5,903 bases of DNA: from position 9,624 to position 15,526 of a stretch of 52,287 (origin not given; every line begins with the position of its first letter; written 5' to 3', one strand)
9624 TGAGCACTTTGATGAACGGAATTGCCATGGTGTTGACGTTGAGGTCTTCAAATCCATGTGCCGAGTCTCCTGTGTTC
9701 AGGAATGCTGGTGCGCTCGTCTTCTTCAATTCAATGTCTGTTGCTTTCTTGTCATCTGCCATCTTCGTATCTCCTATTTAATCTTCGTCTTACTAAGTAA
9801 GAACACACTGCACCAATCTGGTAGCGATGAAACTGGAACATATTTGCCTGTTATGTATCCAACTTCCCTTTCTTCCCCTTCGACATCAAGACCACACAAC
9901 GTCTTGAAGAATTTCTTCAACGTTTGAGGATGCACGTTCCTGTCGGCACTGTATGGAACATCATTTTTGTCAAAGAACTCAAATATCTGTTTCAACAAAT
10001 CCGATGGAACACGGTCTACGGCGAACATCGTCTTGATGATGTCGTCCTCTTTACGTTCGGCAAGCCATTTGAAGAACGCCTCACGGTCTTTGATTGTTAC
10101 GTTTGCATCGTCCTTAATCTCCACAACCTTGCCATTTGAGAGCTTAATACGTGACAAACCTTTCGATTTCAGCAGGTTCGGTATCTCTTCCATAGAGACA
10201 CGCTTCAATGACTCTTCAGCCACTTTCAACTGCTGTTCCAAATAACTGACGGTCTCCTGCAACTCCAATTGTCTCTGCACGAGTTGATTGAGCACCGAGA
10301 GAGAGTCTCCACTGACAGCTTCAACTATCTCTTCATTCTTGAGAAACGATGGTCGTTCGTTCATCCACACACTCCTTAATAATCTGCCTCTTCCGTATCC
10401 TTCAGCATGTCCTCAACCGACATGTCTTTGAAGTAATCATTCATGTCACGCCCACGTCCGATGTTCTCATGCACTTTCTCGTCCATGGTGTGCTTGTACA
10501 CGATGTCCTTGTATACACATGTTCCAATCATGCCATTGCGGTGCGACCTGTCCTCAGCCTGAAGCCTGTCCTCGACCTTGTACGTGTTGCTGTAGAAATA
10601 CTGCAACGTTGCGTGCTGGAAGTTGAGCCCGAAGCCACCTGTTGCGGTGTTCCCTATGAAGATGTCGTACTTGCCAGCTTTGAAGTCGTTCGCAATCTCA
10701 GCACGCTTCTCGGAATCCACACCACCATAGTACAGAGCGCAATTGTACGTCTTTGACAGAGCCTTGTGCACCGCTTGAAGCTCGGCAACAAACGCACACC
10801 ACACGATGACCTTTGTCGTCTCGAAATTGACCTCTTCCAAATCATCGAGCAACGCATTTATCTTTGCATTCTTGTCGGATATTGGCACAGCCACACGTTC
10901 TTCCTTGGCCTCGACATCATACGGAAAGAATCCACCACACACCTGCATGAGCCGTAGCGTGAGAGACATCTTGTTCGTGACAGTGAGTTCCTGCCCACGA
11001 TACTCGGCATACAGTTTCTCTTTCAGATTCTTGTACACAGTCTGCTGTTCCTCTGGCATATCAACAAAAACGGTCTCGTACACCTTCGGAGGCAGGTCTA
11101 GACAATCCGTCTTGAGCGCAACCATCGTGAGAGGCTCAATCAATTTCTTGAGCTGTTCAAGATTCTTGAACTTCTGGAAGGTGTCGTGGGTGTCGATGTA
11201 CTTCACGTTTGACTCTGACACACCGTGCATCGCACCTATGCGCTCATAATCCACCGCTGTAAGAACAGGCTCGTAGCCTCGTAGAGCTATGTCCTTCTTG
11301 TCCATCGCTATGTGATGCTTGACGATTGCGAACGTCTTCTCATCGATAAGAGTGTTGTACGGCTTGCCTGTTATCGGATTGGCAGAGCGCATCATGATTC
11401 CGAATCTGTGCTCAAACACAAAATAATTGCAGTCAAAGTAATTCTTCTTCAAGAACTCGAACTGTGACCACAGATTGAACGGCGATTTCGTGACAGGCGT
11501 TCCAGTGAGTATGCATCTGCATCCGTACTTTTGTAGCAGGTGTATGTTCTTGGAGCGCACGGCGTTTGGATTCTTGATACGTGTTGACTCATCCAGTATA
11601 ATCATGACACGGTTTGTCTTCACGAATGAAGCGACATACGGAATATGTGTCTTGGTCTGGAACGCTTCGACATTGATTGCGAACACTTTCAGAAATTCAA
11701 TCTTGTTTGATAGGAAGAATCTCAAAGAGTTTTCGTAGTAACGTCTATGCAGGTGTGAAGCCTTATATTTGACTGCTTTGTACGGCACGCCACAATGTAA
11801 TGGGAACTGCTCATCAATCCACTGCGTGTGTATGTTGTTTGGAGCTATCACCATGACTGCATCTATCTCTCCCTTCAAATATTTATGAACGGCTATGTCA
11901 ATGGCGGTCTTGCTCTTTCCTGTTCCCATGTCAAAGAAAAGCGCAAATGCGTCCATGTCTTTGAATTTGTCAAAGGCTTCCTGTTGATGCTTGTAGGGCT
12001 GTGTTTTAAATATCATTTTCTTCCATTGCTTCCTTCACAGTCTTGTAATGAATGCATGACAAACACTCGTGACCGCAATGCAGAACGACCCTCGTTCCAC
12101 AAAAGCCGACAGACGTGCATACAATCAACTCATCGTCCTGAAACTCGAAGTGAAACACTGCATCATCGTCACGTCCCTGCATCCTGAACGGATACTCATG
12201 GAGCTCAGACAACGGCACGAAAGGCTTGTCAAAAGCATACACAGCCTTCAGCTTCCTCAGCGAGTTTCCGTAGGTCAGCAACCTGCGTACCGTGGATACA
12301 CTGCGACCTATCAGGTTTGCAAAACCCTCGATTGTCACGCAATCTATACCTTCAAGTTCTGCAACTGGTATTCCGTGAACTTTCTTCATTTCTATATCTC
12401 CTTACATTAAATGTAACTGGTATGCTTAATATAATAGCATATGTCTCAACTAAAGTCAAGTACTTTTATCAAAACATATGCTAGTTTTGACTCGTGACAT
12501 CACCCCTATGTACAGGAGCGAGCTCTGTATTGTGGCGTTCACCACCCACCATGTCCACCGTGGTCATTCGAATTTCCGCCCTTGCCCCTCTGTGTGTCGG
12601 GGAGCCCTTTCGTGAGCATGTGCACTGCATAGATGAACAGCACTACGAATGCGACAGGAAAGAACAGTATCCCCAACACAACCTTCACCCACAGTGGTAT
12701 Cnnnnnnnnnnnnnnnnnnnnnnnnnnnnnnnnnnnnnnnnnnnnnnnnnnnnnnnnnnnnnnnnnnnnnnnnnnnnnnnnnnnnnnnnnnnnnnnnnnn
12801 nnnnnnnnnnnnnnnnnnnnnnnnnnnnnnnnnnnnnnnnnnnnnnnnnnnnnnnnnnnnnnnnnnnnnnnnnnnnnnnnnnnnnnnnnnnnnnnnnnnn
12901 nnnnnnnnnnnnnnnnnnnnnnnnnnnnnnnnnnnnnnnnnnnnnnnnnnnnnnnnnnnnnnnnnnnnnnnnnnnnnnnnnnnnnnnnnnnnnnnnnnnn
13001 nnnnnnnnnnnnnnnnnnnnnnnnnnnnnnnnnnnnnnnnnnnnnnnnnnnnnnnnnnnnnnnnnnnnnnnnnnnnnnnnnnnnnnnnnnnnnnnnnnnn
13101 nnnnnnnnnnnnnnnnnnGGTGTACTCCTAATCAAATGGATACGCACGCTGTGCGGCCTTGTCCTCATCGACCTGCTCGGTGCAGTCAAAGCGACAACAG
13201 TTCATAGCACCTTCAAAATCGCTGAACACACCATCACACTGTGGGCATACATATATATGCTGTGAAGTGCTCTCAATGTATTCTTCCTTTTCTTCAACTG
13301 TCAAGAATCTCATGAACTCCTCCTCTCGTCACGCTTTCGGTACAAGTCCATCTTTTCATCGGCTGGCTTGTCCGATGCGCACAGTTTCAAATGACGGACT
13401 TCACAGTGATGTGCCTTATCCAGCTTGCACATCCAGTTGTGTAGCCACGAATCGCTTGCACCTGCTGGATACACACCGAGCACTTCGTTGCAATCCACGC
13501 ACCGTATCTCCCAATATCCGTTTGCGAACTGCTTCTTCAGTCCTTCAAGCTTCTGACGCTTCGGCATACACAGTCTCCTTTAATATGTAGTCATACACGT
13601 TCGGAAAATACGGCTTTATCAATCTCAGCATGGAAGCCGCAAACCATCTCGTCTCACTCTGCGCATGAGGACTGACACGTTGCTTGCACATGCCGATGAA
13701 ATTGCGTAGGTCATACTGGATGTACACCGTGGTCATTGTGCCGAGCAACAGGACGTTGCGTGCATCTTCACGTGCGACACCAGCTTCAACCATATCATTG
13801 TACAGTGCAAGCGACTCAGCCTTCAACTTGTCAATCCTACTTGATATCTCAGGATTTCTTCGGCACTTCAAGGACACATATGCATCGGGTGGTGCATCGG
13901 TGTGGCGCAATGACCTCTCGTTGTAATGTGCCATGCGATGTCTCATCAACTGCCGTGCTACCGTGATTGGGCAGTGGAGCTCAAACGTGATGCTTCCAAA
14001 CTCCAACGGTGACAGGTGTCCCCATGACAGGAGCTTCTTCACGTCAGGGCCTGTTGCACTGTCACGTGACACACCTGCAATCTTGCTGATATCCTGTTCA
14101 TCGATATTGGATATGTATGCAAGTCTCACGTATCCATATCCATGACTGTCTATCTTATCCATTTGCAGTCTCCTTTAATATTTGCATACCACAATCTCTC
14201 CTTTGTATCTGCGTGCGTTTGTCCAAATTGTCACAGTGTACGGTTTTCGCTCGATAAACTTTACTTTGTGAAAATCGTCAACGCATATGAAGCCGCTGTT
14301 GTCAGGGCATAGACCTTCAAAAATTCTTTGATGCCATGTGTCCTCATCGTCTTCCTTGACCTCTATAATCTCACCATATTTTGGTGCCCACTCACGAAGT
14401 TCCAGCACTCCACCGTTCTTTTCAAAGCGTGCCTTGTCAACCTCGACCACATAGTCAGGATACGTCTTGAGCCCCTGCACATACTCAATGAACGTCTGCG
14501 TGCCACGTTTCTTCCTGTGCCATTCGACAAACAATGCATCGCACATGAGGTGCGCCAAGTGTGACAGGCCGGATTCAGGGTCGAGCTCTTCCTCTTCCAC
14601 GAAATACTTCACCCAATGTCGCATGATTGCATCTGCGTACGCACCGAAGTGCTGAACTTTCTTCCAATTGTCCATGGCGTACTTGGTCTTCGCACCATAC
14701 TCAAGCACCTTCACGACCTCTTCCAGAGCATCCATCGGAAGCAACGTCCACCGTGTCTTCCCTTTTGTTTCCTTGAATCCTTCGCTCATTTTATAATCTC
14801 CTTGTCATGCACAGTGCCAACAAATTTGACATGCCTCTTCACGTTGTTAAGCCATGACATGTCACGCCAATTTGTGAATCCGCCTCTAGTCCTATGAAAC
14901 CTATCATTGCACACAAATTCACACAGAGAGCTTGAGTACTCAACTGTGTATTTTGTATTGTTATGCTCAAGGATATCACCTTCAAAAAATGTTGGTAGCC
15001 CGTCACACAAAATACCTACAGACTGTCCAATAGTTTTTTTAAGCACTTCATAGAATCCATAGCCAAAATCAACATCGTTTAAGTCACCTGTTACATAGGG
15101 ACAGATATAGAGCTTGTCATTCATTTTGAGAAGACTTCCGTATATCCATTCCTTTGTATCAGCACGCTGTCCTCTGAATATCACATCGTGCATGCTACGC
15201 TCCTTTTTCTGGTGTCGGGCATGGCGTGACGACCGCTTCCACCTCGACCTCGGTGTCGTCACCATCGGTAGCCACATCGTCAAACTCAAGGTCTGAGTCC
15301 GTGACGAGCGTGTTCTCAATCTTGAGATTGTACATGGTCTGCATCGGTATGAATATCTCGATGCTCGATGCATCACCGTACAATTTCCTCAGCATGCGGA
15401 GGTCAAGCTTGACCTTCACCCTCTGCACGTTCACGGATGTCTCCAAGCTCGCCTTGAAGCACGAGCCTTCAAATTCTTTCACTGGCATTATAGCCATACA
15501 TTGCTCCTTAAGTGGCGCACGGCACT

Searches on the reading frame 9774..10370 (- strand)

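Call 48: search_protein_families(library=phrogs, proteins=[window:9774-10370:-], max_evalue=0.001)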
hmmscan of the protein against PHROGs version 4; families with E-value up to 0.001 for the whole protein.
window:9774-10370:- (198 aa): 1 family
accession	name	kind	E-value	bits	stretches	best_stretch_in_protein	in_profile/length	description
phrog_2378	-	unknown function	3.5e-25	89.8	1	18-159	19-163/189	-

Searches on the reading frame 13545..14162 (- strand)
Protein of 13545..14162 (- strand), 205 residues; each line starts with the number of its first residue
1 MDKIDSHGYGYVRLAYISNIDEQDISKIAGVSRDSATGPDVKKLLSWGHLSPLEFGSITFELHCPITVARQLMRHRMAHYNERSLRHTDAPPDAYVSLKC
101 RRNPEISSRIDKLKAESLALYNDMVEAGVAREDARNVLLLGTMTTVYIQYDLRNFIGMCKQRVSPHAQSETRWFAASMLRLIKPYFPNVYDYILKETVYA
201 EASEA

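Call 48: search_protein_families(library=phrogs, proteins=[window:13545-14162:-], max_evalue=0.001)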
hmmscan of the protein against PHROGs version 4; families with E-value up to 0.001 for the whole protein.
window:13545-14162:- (205 aa): 5 families
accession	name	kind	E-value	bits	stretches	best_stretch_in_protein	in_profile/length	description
phrog_85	-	DNA, RNA and nucleotide metabolism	6.5e-42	145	1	42-196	416-586/866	thymidylate synthase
phrog_10644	-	DNA, RNA and nucleotide metabolism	4.6e-14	53.8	1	59-190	2-151/160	thymidylate synthase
phrog_28804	-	DNA, RNA and nucleotide metabolism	2.5e-08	35.2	1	115-187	8-79/91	thymidylate synthase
phrog_35637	-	DNA, RNA and nucleotide metabolism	1e-05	25.8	1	40-161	119-243/366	thymidylate synthase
phrog_22708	-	DNA, RNA and nucleotide metabolism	0.00074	20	0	44-88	78-124/242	thymidylate synthase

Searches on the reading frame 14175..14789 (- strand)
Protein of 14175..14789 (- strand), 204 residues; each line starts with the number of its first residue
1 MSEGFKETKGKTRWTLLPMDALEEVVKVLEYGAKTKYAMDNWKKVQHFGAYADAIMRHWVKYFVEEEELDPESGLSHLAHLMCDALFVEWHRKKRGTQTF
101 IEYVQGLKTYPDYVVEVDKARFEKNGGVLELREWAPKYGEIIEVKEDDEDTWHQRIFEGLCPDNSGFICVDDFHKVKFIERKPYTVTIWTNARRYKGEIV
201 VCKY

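Call 48: search_protein_families(library=phrogs, proteins=[window:14175-14789:-], max_evalue=0.001)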
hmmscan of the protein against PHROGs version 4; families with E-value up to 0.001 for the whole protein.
window:14175-14789:- (204 aa): 10 families
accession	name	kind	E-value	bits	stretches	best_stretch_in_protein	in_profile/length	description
phrog_801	-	DNA, RNA and nucleotide metabolism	2.4e-26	94.4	1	3-90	99-185/476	dATP / dGTP pyrophosphohydrolase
phrog_5033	-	lysis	1.5e-17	65.1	1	3-87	77-163/178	endolysin; inhibits RNA polymerase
phrog_19680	-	unknown function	3.4e-17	64.1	1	3-89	89-178/188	-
phrog_2252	-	lysis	1.2e-15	59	1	10-88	111-188/285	endolysin; inhibits RNA polymerase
phrog_37590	-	unknown function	1.1e-13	51.9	1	2-89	43-140/341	-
phrog_11257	-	unknown function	6.4e-12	46.9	1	3-95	12-102/200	-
phrog_5332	-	unknown function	2.3e-09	38.1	1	11-86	122-195/215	-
phrog_18716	-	unknown function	7.2e-08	33.6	1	8-68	20-79/114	-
phrog_16254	-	unknown function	3.7e-06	27.5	1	3-86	18-99/377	-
phrog_31336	-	unknown function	2.9e-05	24.1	1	6-67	267-326/359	-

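Call 79: find_homologous_proteins(query=window:14175-14789:-, max_evalue=1e-20)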
Query window:14175-14789:- (204 aa): 11 proteins with E <= 1e-20 among 175 candidates.
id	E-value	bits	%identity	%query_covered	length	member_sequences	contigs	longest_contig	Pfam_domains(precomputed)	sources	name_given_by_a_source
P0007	1.8e-138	478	100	100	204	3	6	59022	PF18909.6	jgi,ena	-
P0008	1.8e-56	210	50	95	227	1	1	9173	PF18909.6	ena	-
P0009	3.5e-41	160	61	60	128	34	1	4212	PF18909.6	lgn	-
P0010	3.3e-39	153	58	59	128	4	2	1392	PF18909.6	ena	-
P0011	3.0e-37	147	57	59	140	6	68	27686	PF18909.6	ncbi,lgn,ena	-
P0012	2.9e-36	144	55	61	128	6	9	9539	PF18909.6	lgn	-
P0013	9.7e-36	142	58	56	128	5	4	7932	PF18909.6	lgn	-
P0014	2.1e-25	108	62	44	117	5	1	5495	PF18909.6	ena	-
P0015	5.6e-25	107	62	44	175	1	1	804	PF18909.6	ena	-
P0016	1.3e-24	105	62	43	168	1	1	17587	PF18909.6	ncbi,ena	-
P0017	1.1e-21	96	57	43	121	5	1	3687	PF18909.6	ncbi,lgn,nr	ncbi:hypothetical protein EKK58_08030 [Candidatus Dependentiae bacterium]|nr:MAG: hypothetical prote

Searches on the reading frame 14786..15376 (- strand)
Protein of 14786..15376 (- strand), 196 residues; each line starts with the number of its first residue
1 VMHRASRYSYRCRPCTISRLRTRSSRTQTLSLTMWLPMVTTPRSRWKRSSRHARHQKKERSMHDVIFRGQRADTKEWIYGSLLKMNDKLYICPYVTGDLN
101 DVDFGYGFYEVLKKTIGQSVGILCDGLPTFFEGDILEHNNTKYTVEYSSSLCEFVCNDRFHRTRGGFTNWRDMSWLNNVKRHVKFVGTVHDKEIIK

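Call 48: search_protein_families(library=phrogs, proteins=[window:14786-15376:-], max_evalue=0.001)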
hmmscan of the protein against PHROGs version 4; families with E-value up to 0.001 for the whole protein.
window:14786-15376:- (196 aa): 2 families
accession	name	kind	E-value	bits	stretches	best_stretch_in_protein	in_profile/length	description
phrog_8684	-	unknown function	1.3e-11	45.8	1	62-154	2-98/164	-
phrog_98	-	unknown function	6.8e-07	30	1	53-191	16-145/208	-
